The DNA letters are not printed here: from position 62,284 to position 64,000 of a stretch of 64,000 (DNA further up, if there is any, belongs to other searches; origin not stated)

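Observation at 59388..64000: c-di-GMP module fused to a cellulose-synthase-like EPS operon (EAL, TM-GGDEF, GH8, BcsA-like GT2)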

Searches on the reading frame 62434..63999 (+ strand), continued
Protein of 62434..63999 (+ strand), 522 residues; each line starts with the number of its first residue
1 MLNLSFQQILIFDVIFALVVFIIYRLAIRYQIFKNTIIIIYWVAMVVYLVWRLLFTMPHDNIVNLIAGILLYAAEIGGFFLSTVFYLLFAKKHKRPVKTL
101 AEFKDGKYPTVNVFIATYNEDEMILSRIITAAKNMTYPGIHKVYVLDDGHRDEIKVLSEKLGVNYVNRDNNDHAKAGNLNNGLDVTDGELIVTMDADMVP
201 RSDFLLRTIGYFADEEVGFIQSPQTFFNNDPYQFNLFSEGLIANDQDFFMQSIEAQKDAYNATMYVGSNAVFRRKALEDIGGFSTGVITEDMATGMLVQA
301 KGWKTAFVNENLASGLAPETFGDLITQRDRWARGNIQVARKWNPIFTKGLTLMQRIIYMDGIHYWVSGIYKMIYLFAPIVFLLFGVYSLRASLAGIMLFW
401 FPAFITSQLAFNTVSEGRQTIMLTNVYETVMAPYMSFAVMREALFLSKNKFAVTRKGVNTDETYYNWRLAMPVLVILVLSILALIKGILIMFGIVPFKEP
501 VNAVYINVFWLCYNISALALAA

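Call 16: search_solved_structures(query=L001:9995-12010:+, max_evalue=0.001, show_alignments=1)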
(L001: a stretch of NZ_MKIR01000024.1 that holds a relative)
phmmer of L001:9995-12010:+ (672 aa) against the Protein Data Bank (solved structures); distinct sequences matched with E-value up to 0.001: 15.
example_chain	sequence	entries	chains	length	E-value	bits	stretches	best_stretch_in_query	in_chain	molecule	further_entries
7lby_A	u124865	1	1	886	1e-86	294.9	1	14-573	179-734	Cellulose synthase catalytic subunit [UDP-forming]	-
9b8v_E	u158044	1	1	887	1.1e-86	294.9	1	14-573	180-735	Cellulose synthase catalytic subunit [UDP-forming]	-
9fmv_A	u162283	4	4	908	1.1e-86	294.8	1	14-573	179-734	Cellulose synthase catalytic subunit [UDP-forming]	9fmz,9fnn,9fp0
5ej1_A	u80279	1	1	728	1.8e-79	271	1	46-538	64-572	Putative cellulose synthase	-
4hg6_A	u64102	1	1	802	2.6e-79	270.4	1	46-538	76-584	Cellulose Synthase Subunit A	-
4p00_A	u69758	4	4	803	2.6e-79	270.4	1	46-538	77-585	Cellulose Synthase A subunit | Cellulose Synthase subunit A | Putative cellulose synthase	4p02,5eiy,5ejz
8vi0_A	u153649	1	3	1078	5.8e-10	41.3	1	284-408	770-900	Cellulose synthase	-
8vht_A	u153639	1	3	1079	4.7e-09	38.3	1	284-411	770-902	Cellulose synthase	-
6yv7_A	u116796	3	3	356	4.7e-09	38.3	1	87-307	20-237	Glycosyl transferase, family 2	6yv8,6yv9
6yv7_B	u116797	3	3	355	4.9e-09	38.3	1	88-307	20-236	Glycosyl transferase, family 2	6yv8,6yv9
6wlb_A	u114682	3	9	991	4.7e-08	35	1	280-408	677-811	Cellulose synthase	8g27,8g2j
7d5k_A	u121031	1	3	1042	2.2e-07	32.8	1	284-409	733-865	Cellulose synthase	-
8vhz_A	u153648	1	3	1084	2.5e-07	32.6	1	284-407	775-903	Cellulose synthase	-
6p61_A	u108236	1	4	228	9.8e-07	30.7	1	109-207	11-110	Glycosyltransferase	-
7ck3_A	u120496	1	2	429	2e-06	29.6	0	284-336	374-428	Cellulose synthase A catalytic subunit 3 [UDP-forming],Cellulose synthase A catalytic subu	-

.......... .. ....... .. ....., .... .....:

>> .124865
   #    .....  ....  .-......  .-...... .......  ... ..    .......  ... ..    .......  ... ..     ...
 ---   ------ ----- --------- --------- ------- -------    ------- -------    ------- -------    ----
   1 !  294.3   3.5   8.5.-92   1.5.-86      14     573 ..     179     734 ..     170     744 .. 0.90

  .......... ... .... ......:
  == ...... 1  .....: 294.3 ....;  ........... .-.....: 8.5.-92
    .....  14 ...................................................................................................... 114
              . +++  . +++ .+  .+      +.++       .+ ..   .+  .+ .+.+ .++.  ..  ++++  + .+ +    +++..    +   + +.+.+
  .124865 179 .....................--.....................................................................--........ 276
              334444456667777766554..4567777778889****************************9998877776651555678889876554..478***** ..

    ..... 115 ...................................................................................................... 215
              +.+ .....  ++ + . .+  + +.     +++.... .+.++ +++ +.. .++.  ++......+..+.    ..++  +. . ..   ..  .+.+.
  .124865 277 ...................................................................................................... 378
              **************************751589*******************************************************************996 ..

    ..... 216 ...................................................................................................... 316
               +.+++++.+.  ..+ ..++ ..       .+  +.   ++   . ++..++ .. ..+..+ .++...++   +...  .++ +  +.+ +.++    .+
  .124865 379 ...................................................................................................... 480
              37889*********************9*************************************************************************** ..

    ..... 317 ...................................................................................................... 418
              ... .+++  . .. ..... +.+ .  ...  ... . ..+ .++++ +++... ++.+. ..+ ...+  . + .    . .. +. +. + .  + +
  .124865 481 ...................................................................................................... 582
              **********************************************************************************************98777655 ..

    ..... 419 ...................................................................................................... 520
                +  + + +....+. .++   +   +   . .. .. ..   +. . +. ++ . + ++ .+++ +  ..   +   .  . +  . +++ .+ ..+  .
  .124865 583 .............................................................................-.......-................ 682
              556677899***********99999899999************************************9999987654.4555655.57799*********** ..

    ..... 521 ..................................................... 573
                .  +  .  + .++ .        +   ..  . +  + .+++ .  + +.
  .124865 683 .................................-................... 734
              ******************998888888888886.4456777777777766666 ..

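Call 17: find_encoding_contigs(protein=P0001, flank=10000, max_places=4)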
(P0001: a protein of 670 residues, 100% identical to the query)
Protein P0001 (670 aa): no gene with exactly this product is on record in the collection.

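Call 21: search_protein_families(library=pfam, proteins=[L004:12241-13446:+, L004:13343-14293:+, L004:6252-7706:+, L005:12877-16314:+, L005:7370-8371:+, L011:8915-9964:+, L006:12313-13158:+, L002:890-2287:+, L003:4321-5289:-, L003:5274-6689:-], max_evalue=0.001)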
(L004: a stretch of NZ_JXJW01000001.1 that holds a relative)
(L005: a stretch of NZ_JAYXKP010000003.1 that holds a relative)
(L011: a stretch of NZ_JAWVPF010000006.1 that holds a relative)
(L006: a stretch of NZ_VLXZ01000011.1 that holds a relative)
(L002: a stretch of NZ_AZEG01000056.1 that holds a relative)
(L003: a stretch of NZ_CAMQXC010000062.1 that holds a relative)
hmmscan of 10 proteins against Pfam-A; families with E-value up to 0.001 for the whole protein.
L004:12241-13446:+ (402 aa): 1 family
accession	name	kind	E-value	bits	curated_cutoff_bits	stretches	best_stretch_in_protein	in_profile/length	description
PF02378.23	PTS_EIIC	-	2e-05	24.3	30.7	1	179-329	170-318/319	Phosphotransferase system, EIIC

L004:13343-14293:+ (317 aa): 3 families
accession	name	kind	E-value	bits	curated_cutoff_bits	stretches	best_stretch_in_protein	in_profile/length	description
PF06028.17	DUF915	-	4.4e-64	216.7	22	1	63-298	2-253/255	Alpha/beta hydrolase of unknown function (DUF915)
PF07819.20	PGAP1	-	4.4e-05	23.8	24.3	1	74-299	6-225/233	PGAP1-like alpha/beta domain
PF02089.21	Palm_thioest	-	0.00061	20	26.8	1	127-209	43-115/254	Palmitoyl protein thioesterase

L004:6252-7706:+ (485 aa): 1 family
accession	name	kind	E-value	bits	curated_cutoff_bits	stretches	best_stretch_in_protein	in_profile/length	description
PF00232.24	Glyco_hydro_1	-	1.8e-168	561.2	22.6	1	8-478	4-452/453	Glycosyl hydrolase family 1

L005:12877-16314:+ (1146 aa): 12 families
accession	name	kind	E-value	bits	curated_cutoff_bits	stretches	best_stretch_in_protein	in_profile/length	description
PF02436.23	PYC_OADA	-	2.3e-78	263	27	1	827-1027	1-201/201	Conserved carboxylase domain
PF02786.22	CPSase_L_D2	-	2.6e-78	262.8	19.8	1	118-324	1-209/211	Carbamoyl-phosphate synthase L chain, ATP binding domain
PF00289.28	Biotin_carb_N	-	4.6e-42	143.4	25.5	1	4-112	2-109/110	Biotin carboxylase, N-terminal domain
PF02785.25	Biotin_carb_C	-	5.7e-33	113.7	32.4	1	343-450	1-107/108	Biotin carboxylase C-terminal domain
PF00364.28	Biotin_lipoyl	-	8e-16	58.1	22.1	1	1078-1143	3-73/73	Biotin-requiring enzyme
PF00682.25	HMGL-like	-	1.7e-14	54.3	29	1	681-800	133-254/260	HMGL-like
PF02222.28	ATP-grasp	-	1.7e-10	41.3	27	1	141-295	16-163/179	ATP-grasp domain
PF13533.13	Biotin_lipoyl_2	-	1.2e-07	31.8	29.8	0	1114-1144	2-32/32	Biotin-lipoyl like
PF07478.18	Dala_Dala_lig_C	-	1.2e-06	28.6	24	1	145-293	26-174/204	D-ala D-ala ligase C-terminus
PF02655.19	ATP-grasp_3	-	3.2e-05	24.5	23.2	1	147-296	30-158/160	ATP-grasp domain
PF08443.16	RimK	-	0.00034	20.7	21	1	118-312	3-182/188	RimK-like ATP-grasp domain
PF14397.11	ATPgrasp_ST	-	0.00055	19.7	31.4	0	113-181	16-86/278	Sugar-transfer associated ATP-grasp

L005:7370-8371:+ (334 aa): 2 families
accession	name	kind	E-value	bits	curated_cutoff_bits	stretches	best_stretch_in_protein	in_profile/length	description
PF02492.25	cobW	-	1.3e-49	168.6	20.7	1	8-186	1-177/180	CobW/HypB/UreG, nucleotide-binding domain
PF07683.19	CobW_C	-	2e-21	76.1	22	1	235-327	1-93/94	Cobalamin synthesis protein cobW C-terminal domain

L011:8915-9964:+ (350 aa): 1 family
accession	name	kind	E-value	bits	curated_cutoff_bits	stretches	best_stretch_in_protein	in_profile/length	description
PF00331.26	Glyco_hydro_10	-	1e-100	337.4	22.1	1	35-345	2-309/311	Glycosyl hydrolase family 10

L006:12313-13158:+ (282 aa): 1 family
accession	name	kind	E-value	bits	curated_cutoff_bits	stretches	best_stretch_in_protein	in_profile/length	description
PF00581.25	Rhodanese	-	1.2e-39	135.3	22.2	2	161-272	2-101/102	Rhodanese-like domain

L002:890-2287:+ (466 aa): 13 families
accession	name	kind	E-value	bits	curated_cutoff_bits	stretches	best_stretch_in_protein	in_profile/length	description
PF07992.20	Pyr_redox_2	-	1.2e-52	179.5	26.1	1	7-299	1-278/291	Pyridine nucleotide-disulphide oxidoreductase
PF00070.33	Pyr_redox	-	4.7e-17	62.7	22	1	155-226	1-71/82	Pyridine nucleotide-disulphide oxidoreductase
PF13738.12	Pyr_redox_3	-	1.1e-14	54.9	30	1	79-286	98-305/305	Pyridine nucleotide-disulphide oxidoreductase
PF02852.28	Pyr_redox_dim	-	1.4e-08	35.3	25.3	1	338-435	7-103/110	Pyridine nucleotide-disulphide oxidoreductase, dimerisation domain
PF13434.12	Lys_Orn_oxgnase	-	2.1e-08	34.1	21.3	1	84-216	117-249/339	L-lysine 6-monooxygenase/L-ornithine 5-monooxygenase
PF03486.20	HI0933_like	-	2.5e-08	34.1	50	0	155-189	2-36/244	HI0933-like protein Rossmann domain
PF01134.28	GIDA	-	7.4e-07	29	22.1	0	156-187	2-34/391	Glucose inhibited division protein A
PF01266.30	DAO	-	1.2e-06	28.8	27.9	0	155-184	1-30/353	FAD dependent oxidoreductase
PF13450.12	NAD_binding_8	-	2e-05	25.2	21.9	0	158-188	1-31/68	NAD(P)-binding Rossmann-like domain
PF02737.24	3HCDH_N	-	7.4e-05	23.2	22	1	156-211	2-56/180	3-hydroxyacyl-CoA dehydrogenase, NAD binding domain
PF05834.18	Lycopene_cycl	-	0.00021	20.9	23.4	0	156-192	2-42/380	Lycopene cyclase protein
PF03721.20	UDPG_MGDP_dh_N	-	0.00058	19.9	27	0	154-182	1-29/187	UDP-glucose/GDP-mannose dehydrogenase family, NAD binding domain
PF01946.23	Thi4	-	0.00095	18.9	26.2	0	7-40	18-50/235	Thi4 family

L003:4321-5289:- (322 aa): 5 families
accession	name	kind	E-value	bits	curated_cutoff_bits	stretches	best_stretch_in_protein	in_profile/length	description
PF00356.27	LacI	-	8.7e-19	67.5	27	1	8-52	2-46/46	Bacterial regulatory proteins, lacI family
PF13407.12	Peripla_BP_4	-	3e-16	60.2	35.1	1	66-304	1-256/258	Periplasmic binding protein domain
PF13377.12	Peripla_BP_3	-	2.1e-14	54.4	26.5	1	169-312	2-155/167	Periplasmic binding protein-like domain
PF00532.27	Peripla_BP_1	-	3.7e-14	53.3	22.2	1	66-204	4-148/281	Periplasmic binding proteins and sugar binding domain of LacI family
PF01381.28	HTH_3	-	0.00011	22.6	23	1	7-44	11-48/55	Helix-turn-helix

L003:5274-6689:- (471 aa): 2 families
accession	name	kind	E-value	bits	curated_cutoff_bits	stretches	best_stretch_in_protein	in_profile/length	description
PF00251.26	Glyco_hydro_32N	-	1e-85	288.4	22.1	1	36-341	1-307/307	Glycosyl hydrolases family 32 N-terminal domain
PF08244.19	Glyco_hydro_32C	-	2e-12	47.9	21.9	1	358-457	28-141/158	Glycosyl hydrolases family 32 C terminal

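Call 35: search_protein_families(library=ncbifam, proteins=[P0001, P0035], max_evalue=1e-20)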
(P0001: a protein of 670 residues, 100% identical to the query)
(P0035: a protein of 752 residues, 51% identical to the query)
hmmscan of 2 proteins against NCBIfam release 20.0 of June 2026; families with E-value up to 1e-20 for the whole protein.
P0001 (670 aa): 3 families
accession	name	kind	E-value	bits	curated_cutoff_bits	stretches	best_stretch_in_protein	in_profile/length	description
TIGR03030.1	CelA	equivalog_domain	6.5e-143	477.3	699.1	1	5-656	30-692/714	UDP-forming cellulose synthase catalytic subunit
NF008558.0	PRK11498.1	equivalog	1.5e-109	367.2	992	1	10-638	177-795/872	UDP-forming cellulose synthase catalytic subunit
TIGR03937.1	PgaC_IcaA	equivalog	5.1e-24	85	422.3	0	267-440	202-370/407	poly-beta-1,6-N-acetyl-D-glucosamine synthase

P0035 (752 aa): 2 families
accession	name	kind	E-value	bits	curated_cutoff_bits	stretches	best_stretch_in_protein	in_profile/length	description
TIGR03030.1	CelA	equivalog_domain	4.8e-151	504.2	699.1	1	8-664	36-709/714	UDP-forming cellulose synthase catalytic subunit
NF008558.0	PRK11498.1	equivalog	8.2e-122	407.8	992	1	12-629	183-793/872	UDP-forming cellulose synthase catalytic subunit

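Call 49: predict_structure(alignment_id=A1)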
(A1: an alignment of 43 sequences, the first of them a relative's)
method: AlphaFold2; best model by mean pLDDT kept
length: 670 residues; sequences in the alignment: 43
mean_pLDDT: 90.9   pTM: 0.89
mean pLDDT of the five models: 90.9, 89.5, 89.4, 87.3, 86.7
residues with pLDDT >= 90: 484; 70-90: 152; 50-70: 32; < 50: 2
segments of 3 or more residues with pLDDT < 50: none
pLDDT, mean of each block of 10 residues (from residue 1): 86 97 96 97 98 94 96 97 95 93 92 94 93 97 95 96 94 90 97 94 97 97 87 83 82 93 89 98 91 96 96 88 89 92 96 96 93 97 93 93 96 89 91 94 78 63 88 98 97 87 90 94 85 77 93 93 94 67 86 96 87 92 96 94 80 86 64
secondary structure, 60 per line:
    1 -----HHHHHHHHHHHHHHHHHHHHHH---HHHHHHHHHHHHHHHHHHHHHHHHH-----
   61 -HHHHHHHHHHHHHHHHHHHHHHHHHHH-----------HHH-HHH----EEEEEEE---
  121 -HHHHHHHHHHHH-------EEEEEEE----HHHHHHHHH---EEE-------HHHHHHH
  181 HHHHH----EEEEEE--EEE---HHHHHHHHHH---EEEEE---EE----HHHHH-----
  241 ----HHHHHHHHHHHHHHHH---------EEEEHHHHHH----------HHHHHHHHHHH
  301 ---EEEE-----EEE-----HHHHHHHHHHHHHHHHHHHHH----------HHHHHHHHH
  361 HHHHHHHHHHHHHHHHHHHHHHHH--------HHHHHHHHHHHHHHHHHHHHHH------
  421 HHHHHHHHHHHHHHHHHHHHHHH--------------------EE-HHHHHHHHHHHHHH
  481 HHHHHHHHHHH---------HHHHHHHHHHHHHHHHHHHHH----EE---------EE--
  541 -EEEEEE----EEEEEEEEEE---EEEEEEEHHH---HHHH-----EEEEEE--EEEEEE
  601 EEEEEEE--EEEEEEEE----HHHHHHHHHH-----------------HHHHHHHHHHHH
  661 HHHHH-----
elements in order: H6-27 H31-55 H62-88 E111-117 H122-133 E141-147 H152-160 E164-166 H174-185 E190-195 E198-200 H204-213 E217-221 H231-235 H245-260 E270-273 H274-279 H290-300 E304-307 E313-315 H321-341 H352-384 H393-414 H421-443 H467-491 H501-521 E542-547 E552-561 E565-571 H578-581 E587-592 E595-607 E610-617 H622-631 H649-665

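Call 51: fold_search(model_id=the predicted structure, library=pdb)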
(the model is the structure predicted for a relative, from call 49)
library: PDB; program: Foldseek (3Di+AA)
matches with E <= 10: 867; with E <= 0.001: 261
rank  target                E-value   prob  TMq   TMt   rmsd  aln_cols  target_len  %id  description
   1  9b8v_E                3.4e-49  1.00  0.88  0.71   3.6       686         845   27  AlphaFold2 informed cryo-EM model of the E. coli cellulose synthase BcsAG3B6 complex (released 2025-02-19)
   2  9fnn_A                1.6e-45  1.00  0.86  0.73   4.1       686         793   27  Cryo-EM structure of the c-di-GMP-saturated 'crown'less Bcs macrocomplex for cellulose secretion in E. coli (released 2024-10-16)
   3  4p00_A                6.2e-44  1.00  0.89  0.82   3.1       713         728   25  Bacterial Cellulose Synthase in complex with cyclic-di-GMP and UDP (released 2014-04-09)
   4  9fmz_A                5.9e-41  1.00  0.84  0.69   4.2       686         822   26  Cryo-EM structure of the c-di-GMP-bound synthase:pEtN transferase complex (BcsA-Bct-G3) from the E. coli cellulose sec (released 2024-10-16)
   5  4hg6_A                6.6e-40  1.00  0.89  0.80   3.5       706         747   24  Structure of a cellulose synthase - cellulose translocation intermediate (released 2012-12-19)
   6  5ej1_A                2.3e-39  1.00  0.90  0.84   3.1       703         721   24  Pre-translocation state of bacterial cellulose synthase (released 2016-03-30)
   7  9fmv_A                1.1e-38  1.00  0.74  0.65   5.8       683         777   24  Cryo-EM structure of the c-di-GMP-free synthase:pEtN transferase complex (BcsA-Bct-G3) from the E. coli cellulose secr (released 2024-10-16)
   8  9fp0_A                1.6e-38  1.00  0.74  0.65   5.1       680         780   24  Cryo-EM structure of the 'crown'less Bcs macrocomplex for E. coli cellulose secretion in non-saturating c-di-GMP (loca (released 2024-10-16)
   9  8vi0_B                8.7e-18  1.00  0.57  0.53   6.5       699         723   15  Cryo EM structure of a soybean CesA6 homotrimer (released 2025-01-15)
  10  8vi0_A                1.1e-17  1.00  0.55  0.51   8.2       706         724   15  Cryo EM structure of a soybean CesA6 homotrimer (released 2025-01-15)
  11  8vht_A                1.5e-17  1.00  0.56  0.55   6.8       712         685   15  Cryo EM structure of a soybean CesA3 homotrimer (released 2025-01-15)
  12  8g2j_I                3.9e-17  1.00  0.58  0.54   6.1       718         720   15  Hybrid aspen cellulose synthase-8 bound to UDP-glucose (released 2023-03-01)
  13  8g2j_D                8.1e-17  1.00  0.58  0.54   6.3       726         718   15  Hybrid aspen cellulose synthase-8 bound to UDP-glucose (released 2023-03-01)
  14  8g2j_C                1.1e-16  1.00  0.58  0.54   6.2       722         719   15  Hybrid aspen cellulose synthase-8 bound to UDP-glucose (released 2023-03-01)
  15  8vhz_A                8.0e-16  1.00  0.55  0.52   7.2       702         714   14  Cryo EM structure of a soybean CesA1 homotrimer (released 2025-01-15)
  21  7lby_A                6.7e-14  1.00  0.74  0.66   6.0       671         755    6  Bacterial cellulose synthase BcsB with polyalanine BcsA model (released 2021-03-24)
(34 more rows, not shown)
